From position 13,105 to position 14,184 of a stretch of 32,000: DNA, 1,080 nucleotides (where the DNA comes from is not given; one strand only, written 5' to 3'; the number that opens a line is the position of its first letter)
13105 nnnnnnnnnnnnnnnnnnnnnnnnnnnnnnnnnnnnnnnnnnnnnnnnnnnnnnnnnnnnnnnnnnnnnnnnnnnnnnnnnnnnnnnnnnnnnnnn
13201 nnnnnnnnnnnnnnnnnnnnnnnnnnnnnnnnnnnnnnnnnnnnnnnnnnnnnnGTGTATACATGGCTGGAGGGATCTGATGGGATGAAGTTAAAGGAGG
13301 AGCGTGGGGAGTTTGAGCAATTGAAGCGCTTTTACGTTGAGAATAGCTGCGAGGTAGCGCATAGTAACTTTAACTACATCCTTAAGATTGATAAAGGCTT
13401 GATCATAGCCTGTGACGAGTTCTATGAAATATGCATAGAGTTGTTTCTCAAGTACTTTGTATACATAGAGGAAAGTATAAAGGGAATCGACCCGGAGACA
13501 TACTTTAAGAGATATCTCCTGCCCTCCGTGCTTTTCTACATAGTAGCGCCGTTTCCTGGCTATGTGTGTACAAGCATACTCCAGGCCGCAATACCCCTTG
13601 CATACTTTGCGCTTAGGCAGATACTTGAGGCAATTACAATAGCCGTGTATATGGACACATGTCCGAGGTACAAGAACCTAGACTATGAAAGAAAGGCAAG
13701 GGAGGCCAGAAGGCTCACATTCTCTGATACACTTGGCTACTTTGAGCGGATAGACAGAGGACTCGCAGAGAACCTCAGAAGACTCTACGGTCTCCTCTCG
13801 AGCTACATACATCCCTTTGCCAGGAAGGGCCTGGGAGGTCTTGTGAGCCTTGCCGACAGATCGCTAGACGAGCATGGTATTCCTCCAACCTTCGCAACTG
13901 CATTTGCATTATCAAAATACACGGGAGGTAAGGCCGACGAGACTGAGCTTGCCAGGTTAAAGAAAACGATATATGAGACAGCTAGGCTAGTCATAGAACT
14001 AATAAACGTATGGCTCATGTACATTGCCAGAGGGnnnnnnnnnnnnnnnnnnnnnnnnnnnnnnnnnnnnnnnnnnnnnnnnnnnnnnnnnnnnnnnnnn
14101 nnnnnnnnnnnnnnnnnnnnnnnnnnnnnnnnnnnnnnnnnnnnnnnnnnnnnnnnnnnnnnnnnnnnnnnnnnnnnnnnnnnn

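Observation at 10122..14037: Three divergent paralogs of one unannotated helical family (HEPN/DUF4145-like?), two in tandem and one inverted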

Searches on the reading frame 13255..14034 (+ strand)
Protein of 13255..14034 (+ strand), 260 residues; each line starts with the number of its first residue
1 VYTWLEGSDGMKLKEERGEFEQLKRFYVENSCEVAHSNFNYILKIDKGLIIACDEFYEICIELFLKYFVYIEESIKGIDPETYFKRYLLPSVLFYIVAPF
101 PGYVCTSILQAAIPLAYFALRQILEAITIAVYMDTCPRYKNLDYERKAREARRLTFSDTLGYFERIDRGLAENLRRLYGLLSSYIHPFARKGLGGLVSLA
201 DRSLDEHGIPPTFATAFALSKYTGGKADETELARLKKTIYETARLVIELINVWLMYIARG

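Call 8: search_protein_families(library=pfam, proteins=[window:13255-14034:+], max_evalue=1)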
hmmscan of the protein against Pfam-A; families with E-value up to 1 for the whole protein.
window:13255-14034:+ (260 aa): 0 families

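Call 9: search_protein_families(library=padloc, proteins=[window:13255-14034:+], max_evalue=1)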
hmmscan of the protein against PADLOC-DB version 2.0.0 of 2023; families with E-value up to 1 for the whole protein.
window:13255-14034:+ (260 aa): 0 families

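Call 10: search_protein_families(library=ncbifam, proteins=[window:13255-14034:+], max_evalue=1)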
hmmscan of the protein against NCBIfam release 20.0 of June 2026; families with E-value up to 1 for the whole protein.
window:13255-14034:+ (260 aa): 0 families

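Call 11: find_homologous_proteins(query=window:13255-14034:+, max_evalue=0.01)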
Query window:13255-14034:+ (260 aa): 1 proteins with E <= 0.01 among 1324 candidates.
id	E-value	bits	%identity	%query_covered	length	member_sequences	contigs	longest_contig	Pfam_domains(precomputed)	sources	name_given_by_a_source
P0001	3.4e-162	556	100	96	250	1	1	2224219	-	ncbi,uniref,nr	ncbi:hypothetical protein [Pyrodictium abyssi]|uniref:Uncharacterized protein n=1 Tax=Pyrodictium ab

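Call 20: search_protein_representatives(alignment_id=A1)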
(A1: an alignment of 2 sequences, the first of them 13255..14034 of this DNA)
Query: 2 sequences, 279 profile positions. Proteins with E-value up to 0.001 (for the whole library): 40; up to 1e-10: 20; up to 1e-30: 4. The best 40 are listed.
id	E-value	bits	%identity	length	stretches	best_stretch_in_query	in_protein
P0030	1.1e-130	451.6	-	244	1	22-279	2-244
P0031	1.8e-65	237.6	-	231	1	27-266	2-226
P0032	1.6e-49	185.3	-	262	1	21-269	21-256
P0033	1.2e-43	166.0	-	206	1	58-265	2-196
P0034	2.2e-26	109.4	-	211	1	32-243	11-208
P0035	2.3e-26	109.4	-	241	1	22-269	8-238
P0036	2.3e-23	99.5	-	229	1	31-265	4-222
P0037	1.5e-21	93.5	-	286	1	23-263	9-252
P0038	2.2e-17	79.9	-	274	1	28-263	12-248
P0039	4.6e-17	78.9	-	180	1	38-200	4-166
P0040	1.9e-16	76.9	-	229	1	84-263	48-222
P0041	2.5e-14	69.9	-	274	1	26-263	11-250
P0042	9.9e-14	67.9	-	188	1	20-200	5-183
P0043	1.8e-13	67.0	-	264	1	40-264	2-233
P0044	2.5e-13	66.6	-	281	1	79-265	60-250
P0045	2.9e-12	63.1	-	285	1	79-263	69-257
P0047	9.3e-12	61.5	-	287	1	26-263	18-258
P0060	4.4e-06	42.8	-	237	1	74-266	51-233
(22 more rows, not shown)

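Call 26: search_protein_families(library=pfam, alignment_id=A3, max_evalue=10)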
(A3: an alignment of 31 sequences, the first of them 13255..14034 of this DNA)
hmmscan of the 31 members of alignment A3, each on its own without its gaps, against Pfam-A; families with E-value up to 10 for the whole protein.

A. member 1, window:13255-14034:+ (260 aa): 0 families

B. families by the number of members that match (of 31 scanned): 26 families (the first 25 are shown)
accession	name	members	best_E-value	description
PF18928.5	DUF5677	2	0.028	Family of unknown function (DUF5677)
PF16326.10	ABC_tran_CTD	2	0.13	ABC transporter C-terminal domain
PF25398.1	CUX1_N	1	0.003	CUX1-like, N-terminal tRNA-binding arm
PF03415.19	Peptidase_C11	1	0.0048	Clostripain family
PF15863.10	EELM2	1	0.0053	Extended EGL-27 and MTA1 homology domain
PF16702.10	DUF5063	1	0.006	Domain of unknown function (DUF5063)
PF20893.2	DUF6845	1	0.0074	Domain of unknown function (DUF6845)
PF08372.16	PRT_C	1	0.024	Plant phosphoribosyltransferase C-terminal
PF18077.6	DUF5595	1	0.035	Domain of unknown function (DUF5595)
PF14434.11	Imm6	1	0.049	Immunity protein Imm6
PF00427.26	PBS_linker_poly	1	0.062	Phycobilisome Linker polypeptide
PF19242.4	Zn_finger_prot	1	0.082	Putative zinc finger protein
PF05207.18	Zn_ribbon_CSL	1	0.11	CSL zinc finger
PF25792.1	BREX_BrxC_helical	1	0.14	BREX ATP-binding protein BrxC alpha helical domain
PF01813.22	ATP-synt_D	1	0.15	ATP synthase subunit D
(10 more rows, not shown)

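Call 27: search_solved_structures(query=A3, max_evalue=10)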
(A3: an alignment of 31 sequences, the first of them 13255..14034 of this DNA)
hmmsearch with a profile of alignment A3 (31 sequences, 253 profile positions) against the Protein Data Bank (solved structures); distinct sequences matched with E-value up to 10: 4.
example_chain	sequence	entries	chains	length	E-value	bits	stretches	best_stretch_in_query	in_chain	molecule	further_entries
8gjg_A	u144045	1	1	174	0.28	14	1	21-81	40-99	gluc_A04_0005 Binder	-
3f4b_A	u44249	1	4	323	0.7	12.7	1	153-195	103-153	Enoyl-acyl carrier protein reductase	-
6kos_A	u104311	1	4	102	1.9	11.2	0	223-248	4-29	SUWA (Super WA20)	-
5j10_A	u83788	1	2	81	5.5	9.7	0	215-238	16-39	peptide design 2L4HC2_24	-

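Call 29: predict_structure(alignment_id=A3)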
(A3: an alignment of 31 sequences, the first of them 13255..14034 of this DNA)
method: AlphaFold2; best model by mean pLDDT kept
length: 260 residues; sequences in the alignment: 31
mean_pLDDT: 92.8   pTM: 0.89
mean pLDDT of the five models: 92.8, 92.2, 92.1, 91.7, 91.4
residues with pLDDT >= 90: 220; 70-90: 24; 50-70: 10; < 50: 6
segments of 3 or more residues with pLDDT < 50: 1-6
pLDDT, mean of each block of 10 residues (from residue 1): 46 70 90 97 98 98 96 89 95 97 97 97 98 98 98 98 98 98 95 94 97 86 97 98 98 88
secondary structure, 60 per line:
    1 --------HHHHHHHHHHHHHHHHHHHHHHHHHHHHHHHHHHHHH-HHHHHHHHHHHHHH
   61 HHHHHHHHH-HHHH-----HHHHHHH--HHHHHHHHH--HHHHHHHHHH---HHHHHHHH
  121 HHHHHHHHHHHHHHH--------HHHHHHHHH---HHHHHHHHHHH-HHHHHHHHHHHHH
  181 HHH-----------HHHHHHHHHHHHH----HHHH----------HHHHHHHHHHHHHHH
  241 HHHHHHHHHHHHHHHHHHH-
elements in order: H9-45 H47-69 H71-74 H80-86 H89-97 H100-109 H113-135 H144-152 H156-166 H168-183 H195-207 H212-215 H226-259

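Call 33: fold_search(model_id=the predicted structure, library=pdb)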
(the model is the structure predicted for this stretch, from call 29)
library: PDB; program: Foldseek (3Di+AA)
matches with E <= 10: 151; with E <= 0.001: 0
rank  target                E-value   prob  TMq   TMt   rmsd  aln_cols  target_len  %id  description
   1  8oyy_B                5.3e-01  0.38  0.32  0.35   7.8       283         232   14  De novo designed soluble GPCR-like fold GLF_32 (released 2023-10-18)
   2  5vju                  6.3e-01  0.12  0.16  0.20  24.1       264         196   14  De Novo Photosynthetic Reaction Center Protein Variant Equipped with His-Tyr H-bond, Heme B, and Cd(II) ions (released 2018-04-25)
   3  4phq_B                8.8e-01  0.09  0.16  0.15  22.7       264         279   11  ClyA CC6/264 ox (6-303) (released 2014-09-24)
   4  8oyy_A                1.0e+00  0.25  0.32  0.35   7.6       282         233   14  De novo designed soluble GPCR-like fold GLF_32 (released 2023-10-18)
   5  5vjs                  1.0e+00  0.10  0.16  0.20  24.0       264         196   13  De Novo Photosynthetic Reaction Center Protein Equipped with Heme B, a synthetic Zn porphyrin, and Zn(II) cations (released 2018-04-25)
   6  5cwo_A                1.3e+00  0.23  0.27  0.30  19.0       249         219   14  Crystal structure of de novo designed helical repeat protein DHR76 (released 2015-12-16)
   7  7udn_B                1.3e+00  0.15  0.23  0.22  22.8       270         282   12  Crystal structure of designed helical repeat protein RPB_PLP1_R6 in alternative conformation 2 (released 2023-03-22)
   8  7zw6_A                1.5e+00  0.06  0.15  0.07  29.9       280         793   14  Oligomeric structure of SynDLP (released 2023-04-19)
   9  3ma9_A                1.5e+00  0.23  0.30  0.35   9.8       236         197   10  Crystal structure of gp41 derived protein complexed with fab 8066 (released 2010-12-01)
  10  6z0c_D                1.5e+00  0.08  0.18  0.23  24.2       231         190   12  Structure of in silico modelled artificial Maquette-3 protein (released 2021-03-17)
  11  6z0c_B                1.5e+00  0.07  0.16  0.20  24.4       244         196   11  Structure of in silico modelled artificial Maquette-3 protein (released 2021-03-17)
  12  4tql_A                1.8e+00  0.11  0.19  0.21  30.6       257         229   16  Computationally designed three helix bundle (released 2014-10-15)
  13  6z0c_C                1.8e+00  0.06  0.16  0.18  25.0       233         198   13  Structure of in silico modelled artificial Maquette-3 protein (released 2021-03-17)
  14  8d9p                  1.9e+00  0.08  0.18  0.22  23.7       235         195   13  De Novo Photosynthetic Reaction Center Protein Equipped with Heme B and Mn(II) cations (released 2022-09-28)
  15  4uos                  1.9e+00  0.06  0.16  0.20  24.8       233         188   12  Thermodynamic hyperstability in parametrically designed helical bundles (released 2014-11-05)
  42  1ufb_A                3.7e+00  0.16  0.25  0.44   8.3       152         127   15  Crystal structure of TT1696 from Thermus thermophilus HB8 (released 2003-11-28)
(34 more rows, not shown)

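Call 38: find_encoding_contigs(protein=P0031, flank=10000, max_places=4)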
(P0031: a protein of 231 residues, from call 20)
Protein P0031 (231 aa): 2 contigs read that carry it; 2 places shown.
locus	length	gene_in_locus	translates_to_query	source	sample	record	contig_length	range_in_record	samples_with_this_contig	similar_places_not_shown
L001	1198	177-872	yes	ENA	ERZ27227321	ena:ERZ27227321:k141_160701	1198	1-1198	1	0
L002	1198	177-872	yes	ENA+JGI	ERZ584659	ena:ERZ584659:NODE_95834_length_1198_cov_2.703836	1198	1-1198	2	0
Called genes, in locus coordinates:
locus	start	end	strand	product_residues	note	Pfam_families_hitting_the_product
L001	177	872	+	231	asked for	-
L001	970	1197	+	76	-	?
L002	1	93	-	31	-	?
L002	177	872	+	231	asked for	-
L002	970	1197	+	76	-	?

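Call 40: find_encoding_contigs(protein=P0032, flank=10000, max_places=4)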
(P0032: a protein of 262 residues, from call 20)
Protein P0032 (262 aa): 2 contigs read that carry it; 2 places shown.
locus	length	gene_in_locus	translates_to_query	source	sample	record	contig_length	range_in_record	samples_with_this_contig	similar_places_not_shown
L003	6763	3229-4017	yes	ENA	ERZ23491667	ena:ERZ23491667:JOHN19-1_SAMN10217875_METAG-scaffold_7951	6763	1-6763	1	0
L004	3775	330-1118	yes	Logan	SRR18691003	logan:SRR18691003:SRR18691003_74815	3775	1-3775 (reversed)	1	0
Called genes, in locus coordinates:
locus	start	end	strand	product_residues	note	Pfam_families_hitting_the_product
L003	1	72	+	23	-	?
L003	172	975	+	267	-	-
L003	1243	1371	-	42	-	-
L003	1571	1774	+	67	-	-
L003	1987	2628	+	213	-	PF03575:Peptidase_S51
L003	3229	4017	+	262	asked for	-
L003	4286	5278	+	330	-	-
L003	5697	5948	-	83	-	-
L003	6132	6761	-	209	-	?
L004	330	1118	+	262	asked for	-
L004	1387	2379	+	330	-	-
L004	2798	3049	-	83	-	-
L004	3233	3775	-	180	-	?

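Call 41: find_encoding_contigs(protein=P0035, flank=10000, max_places=4)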
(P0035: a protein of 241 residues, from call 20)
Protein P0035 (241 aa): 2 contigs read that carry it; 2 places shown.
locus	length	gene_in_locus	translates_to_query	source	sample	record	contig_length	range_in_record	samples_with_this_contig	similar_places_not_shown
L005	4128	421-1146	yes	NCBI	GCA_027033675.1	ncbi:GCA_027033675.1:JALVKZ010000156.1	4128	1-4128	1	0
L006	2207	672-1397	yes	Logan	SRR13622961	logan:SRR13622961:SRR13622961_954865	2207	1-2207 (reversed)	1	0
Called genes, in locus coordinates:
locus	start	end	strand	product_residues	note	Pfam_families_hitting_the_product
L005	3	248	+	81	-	?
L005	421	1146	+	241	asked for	-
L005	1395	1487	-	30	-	-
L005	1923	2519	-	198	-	-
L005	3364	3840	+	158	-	-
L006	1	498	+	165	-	?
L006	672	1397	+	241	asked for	-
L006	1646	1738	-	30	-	-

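Call 45: find_encoding_contigs(protein=P0037, flank=10000, max_places=3)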
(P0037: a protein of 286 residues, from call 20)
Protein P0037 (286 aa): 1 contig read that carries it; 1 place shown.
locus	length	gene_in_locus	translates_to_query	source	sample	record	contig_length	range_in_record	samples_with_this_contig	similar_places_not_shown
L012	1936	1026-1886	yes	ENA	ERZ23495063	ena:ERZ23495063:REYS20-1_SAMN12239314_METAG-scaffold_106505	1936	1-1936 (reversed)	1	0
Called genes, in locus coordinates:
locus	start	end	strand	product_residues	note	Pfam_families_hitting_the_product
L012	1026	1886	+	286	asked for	-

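Call 54: list_cluster_members(proteins=[P0033, P0034, P0036, P0038, P0040, P0041, P0043, P0044, P0045, P0047])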
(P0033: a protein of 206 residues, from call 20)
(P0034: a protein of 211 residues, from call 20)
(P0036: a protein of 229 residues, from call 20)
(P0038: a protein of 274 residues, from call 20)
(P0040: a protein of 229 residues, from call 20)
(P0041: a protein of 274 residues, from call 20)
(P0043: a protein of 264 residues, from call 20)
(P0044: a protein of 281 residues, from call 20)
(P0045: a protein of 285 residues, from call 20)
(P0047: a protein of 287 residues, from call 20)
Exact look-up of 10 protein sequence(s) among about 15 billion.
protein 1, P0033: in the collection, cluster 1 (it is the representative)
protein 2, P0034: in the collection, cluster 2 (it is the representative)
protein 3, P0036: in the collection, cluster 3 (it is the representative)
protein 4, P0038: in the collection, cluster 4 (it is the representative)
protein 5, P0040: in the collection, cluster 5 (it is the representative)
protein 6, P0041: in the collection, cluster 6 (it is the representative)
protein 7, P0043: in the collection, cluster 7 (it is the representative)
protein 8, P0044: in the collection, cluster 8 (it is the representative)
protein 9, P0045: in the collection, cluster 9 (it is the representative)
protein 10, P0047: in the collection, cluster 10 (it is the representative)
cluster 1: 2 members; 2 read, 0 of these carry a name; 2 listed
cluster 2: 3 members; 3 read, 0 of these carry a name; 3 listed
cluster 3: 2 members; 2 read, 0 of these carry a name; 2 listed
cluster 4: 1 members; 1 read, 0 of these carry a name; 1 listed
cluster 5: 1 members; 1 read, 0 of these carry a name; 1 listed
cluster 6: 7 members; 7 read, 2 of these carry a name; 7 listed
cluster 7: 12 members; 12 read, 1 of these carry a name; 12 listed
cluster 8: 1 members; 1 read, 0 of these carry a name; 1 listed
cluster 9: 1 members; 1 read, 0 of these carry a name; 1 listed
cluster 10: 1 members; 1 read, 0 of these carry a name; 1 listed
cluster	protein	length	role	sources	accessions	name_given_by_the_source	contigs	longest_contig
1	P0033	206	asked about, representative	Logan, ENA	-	-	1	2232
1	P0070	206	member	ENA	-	-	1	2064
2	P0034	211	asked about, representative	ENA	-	-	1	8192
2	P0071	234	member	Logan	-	-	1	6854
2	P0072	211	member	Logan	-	-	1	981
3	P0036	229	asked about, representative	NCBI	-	-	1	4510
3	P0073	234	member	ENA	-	-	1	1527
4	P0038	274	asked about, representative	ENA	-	-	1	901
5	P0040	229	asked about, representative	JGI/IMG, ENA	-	-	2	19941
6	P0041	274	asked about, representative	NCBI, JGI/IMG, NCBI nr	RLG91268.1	MAG: hypothetical protein DRO36_04585 [Candidatus Hecatellales archaeon]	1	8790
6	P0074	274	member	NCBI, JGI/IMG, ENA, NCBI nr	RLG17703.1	hypothetical protein DRN63_02655 [Nanoarchaeota archaeon] | MAG: hypothetical protein DRN63_02655 [Nanoarchaeota archaeon]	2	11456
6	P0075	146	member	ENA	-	-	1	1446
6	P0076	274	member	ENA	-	-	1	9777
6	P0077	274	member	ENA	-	-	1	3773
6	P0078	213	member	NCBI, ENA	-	-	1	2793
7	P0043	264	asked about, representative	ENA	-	-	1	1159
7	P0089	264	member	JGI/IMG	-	-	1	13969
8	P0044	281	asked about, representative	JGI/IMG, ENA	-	-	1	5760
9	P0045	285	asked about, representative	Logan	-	-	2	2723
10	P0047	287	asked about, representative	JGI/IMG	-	-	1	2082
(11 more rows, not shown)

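Call 55: find_encoding_contigs(protein=P0040, flank=8000, max_places=2)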
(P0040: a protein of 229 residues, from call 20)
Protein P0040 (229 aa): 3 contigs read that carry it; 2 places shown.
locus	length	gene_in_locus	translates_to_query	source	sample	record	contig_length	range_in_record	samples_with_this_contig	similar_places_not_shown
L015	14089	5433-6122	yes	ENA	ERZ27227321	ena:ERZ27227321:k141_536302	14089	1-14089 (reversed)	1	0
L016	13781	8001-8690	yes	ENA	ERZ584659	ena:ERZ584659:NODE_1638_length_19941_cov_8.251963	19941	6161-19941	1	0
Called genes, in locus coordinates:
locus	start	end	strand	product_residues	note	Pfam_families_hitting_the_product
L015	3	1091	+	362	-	?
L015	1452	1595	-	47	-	-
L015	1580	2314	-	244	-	-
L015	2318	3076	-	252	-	PF00005:ABC_tran, PF13304:AAA_21 (faint)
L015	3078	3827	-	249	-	PF00528:BPD_transp_1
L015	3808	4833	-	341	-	PF13379:NMT1_2 (weak), PF16868:NMT1_3 (weak), PF09084:NMT1 (weak)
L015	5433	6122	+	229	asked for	-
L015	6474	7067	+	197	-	-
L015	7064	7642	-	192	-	-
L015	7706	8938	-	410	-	PF00589:Phage_integrase (weak)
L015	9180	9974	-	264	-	-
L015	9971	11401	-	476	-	PF01909:NTP_transf_2, PF09249:tRNA_NucTransf2, PF21133:CAA_C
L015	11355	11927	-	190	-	PF10469:AKAP7_NLS, PF02834:LigT_PEase, PF13563:2_5_RNA_ligase2, PF02834:LigT_PEase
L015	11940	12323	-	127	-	PF04182:B-block_TFIIIC (weak)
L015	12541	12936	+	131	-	PF03966:Trm112p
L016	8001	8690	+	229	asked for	-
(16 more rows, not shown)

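Call 56: find_encoding_contigs(protein=P0074, flank=8000, max_places=2)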
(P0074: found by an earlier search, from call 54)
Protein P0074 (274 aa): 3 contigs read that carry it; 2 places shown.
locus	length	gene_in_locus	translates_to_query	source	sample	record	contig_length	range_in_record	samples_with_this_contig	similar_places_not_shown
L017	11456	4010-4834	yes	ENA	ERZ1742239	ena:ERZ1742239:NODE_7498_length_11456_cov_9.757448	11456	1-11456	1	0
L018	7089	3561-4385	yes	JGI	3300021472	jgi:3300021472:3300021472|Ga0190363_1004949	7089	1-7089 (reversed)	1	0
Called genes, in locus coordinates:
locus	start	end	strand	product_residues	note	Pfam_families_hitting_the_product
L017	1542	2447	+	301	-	-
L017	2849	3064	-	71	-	-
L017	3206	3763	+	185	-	-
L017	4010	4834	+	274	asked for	-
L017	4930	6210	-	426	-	-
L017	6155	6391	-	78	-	-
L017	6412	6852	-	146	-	-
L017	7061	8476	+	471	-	-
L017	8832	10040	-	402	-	PF00589:Phage_integrase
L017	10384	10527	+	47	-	-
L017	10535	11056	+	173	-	PF10061:DUF2299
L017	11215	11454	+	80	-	?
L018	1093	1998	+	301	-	-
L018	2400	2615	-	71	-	-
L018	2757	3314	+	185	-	-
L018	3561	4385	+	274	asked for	-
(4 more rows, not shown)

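Call 57: find_encoding_contigs(protein=P0089, flank=8000, max_places=2)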
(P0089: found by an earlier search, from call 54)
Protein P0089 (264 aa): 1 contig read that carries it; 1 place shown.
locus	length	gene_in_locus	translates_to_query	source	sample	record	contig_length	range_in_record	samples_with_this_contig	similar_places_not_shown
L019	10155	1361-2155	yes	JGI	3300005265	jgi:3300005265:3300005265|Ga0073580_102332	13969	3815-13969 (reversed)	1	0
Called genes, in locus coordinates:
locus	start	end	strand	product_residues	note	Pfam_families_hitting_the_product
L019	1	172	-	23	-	?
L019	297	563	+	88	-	-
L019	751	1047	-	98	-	-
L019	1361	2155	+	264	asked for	-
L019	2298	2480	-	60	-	-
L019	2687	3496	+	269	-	PF02195:ParB_N, PF17762:HTH_ParB, PF08535:KorB (faint)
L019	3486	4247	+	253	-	PF01507:PAPS_reduct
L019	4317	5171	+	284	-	-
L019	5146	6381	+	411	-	PF10923:BrxC_BrxD (weak)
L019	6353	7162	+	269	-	-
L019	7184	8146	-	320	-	PF13638:PIN_4 (faint)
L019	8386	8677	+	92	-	-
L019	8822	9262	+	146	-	-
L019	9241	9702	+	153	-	-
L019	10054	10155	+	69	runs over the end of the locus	-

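Call 59: search_protein_families(library=padloc, alignment_id=A3, max_evalue=10)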
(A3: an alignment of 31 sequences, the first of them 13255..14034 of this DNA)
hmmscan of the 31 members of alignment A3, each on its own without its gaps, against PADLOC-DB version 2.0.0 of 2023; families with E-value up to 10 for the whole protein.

A. member 1, window:13255-14034:+ (260 aa): 0 families

B. families by the number of members that match (of 31 scanned): 10 families
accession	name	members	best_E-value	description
PDLC01792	Cas85f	1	0.0031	-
PDLC00706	Effector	1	0.0094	2TM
PDLC02708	PbeB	1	0.01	PbeB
PDLC01817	CARF1--CARF_HEPN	1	0.013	-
PDLC01206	Cas8f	1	0.017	CAS-I-F; effector_LS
PDLC02610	DrmC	1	0.017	DrmC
PDLC03352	MTase_II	1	0.026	Type II methyltransferase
PDLC02602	DrmC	1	0.043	DrmC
PDLC01023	Csn2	1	0.067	CRISPR type II-A/NMEMI-associated protein Csn2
PDLC02273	AbiEi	1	0.083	AbiEi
